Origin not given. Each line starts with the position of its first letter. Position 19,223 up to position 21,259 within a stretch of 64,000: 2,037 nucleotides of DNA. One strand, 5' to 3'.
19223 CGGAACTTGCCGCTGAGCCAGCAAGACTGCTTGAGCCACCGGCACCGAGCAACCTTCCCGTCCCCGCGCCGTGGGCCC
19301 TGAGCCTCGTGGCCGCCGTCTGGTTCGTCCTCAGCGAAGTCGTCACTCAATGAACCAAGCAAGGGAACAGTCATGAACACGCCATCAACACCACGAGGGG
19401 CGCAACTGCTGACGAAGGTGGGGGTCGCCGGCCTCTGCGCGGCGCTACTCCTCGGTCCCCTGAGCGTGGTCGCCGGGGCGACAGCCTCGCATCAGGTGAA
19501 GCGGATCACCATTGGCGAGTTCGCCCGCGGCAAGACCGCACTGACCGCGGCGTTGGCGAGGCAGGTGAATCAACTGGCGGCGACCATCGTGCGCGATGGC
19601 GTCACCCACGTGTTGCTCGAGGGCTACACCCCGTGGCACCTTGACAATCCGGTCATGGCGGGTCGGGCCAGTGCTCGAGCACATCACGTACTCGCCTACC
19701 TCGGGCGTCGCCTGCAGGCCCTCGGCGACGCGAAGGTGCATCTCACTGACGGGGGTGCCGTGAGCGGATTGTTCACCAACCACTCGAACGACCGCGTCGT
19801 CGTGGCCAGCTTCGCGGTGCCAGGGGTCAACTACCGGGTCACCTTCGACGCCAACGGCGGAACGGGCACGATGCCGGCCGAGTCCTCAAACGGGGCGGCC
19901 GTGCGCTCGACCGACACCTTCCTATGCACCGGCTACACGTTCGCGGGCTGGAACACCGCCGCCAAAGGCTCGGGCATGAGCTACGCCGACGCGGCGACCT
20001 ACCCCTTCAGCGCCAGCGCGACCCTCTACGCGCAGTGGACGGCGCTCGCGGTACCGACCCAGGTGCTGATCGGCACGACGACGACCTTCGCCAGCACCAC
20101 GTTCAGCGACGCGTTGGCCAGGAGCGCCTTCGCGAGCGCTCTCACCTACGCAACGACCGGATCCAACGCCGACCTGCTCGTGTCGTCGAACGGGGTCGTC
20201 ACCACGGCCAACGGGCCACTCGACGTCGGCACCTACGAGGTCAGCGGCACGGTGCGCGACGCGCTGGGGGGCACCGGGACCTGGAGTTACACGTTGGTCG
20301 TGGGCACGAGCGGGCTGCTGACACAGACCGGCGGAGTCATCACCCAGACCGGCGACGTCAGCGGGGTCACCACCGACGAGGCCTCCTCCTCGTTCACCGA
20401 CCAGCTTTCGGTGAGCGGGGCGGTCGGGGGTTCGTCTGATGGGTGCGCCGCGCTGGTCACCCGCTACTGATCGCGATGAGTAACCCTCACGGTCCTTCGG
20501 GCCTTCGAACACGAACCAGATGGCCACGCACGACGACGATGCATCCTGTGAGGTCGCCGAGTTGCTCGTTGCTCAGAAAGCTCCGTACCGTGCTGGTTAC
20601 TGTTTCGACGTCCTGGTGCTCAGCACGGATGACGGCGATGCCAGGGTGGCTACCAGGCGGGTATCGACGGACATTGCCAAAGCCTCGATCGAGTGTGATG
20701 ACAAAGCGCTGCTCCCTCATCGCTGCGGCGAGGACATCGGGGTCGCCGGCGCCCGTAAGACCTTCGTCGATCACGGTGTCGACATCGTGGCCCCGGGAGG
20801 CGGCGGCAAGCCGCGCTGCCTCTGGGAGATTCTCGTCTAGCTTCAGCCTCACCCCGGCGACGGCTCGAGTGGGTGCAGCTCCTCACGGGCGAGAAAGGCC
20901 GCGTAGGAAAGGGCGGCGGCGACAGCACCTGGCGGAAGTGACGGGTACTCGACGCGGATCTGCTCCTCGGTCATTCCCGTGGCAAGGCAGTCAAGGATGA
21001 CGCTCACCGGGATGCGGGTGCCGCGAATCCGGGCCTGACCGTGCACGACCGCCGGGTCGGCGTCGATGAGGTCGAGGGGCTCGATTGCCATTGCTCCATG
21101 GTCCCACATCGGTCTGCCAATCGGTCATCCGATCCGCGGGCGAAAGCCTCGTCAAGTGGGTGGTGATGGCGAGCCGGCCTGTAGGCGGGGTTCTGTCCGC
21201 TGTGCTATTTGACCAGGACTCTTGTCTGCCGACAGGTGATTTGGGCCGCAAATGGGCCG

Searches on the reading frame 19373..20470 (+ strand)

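Call 9: search_protein_families(library=pfam, proteins=[window:19373-20470:+], max_evalue=0.01)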
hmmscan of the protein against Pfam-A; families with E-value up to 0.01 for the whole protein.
window:19373-20470:+ (365 aa): 1 family
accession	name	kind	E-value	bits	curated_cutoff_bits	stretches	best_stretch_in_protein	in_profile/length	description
PF09479.16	Flg_new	-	4.6e-12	46.3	27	1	154-221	1-65/65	Listeria-Bacteroides repeat domain (List_Bact_rpt)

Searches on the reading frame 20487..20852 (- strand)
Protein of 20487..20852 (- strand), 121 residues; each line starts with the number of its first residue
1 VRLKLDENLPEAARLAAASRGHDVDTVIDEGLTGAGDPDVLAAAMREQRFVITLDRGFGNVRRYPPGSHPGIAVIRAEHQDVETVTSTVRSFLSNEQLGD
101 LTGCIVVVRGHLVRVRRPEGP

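Call 8: search_protein_families(library=pfam, proteins=[window:20487-20852:-], max_evalue=0.01)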
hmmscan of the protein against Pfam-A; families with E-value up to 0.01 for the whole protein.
window:20487-20852:- (121 aa): 2 families
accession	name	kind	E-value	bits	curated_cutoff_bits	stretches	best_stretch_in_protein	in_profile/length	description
PF18480.7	DUF5615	-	9.3e-19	67.8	23.8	1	1-108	1-107/110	Domain of unknown function (DUF5615)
PF18478.7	PIN_10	-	0.0047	17.4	26.2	1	1-58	1-62/84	PIN like domain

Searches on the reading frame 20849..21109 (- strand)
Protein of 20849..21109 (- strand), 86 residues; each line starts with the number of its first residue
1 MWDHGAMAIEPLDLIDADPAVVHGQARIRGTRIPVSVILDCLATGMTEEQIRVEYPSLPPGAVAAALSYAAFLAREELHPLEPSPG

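Call 8: search_protein_families(library=pfam, proteins=[window:20849-21109:-], max_evalue=0.01)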
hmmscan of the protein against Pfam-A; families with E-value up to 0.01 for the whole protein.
window:20849-21109:- (86 aa): 1 family
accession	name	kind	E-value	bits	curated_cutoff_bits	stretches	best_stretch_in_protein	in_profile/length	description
PF04255.20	DUF433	-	5.8e-20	71.3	23.6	1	15-70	1-56/56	Protein of unknown function (DUF433)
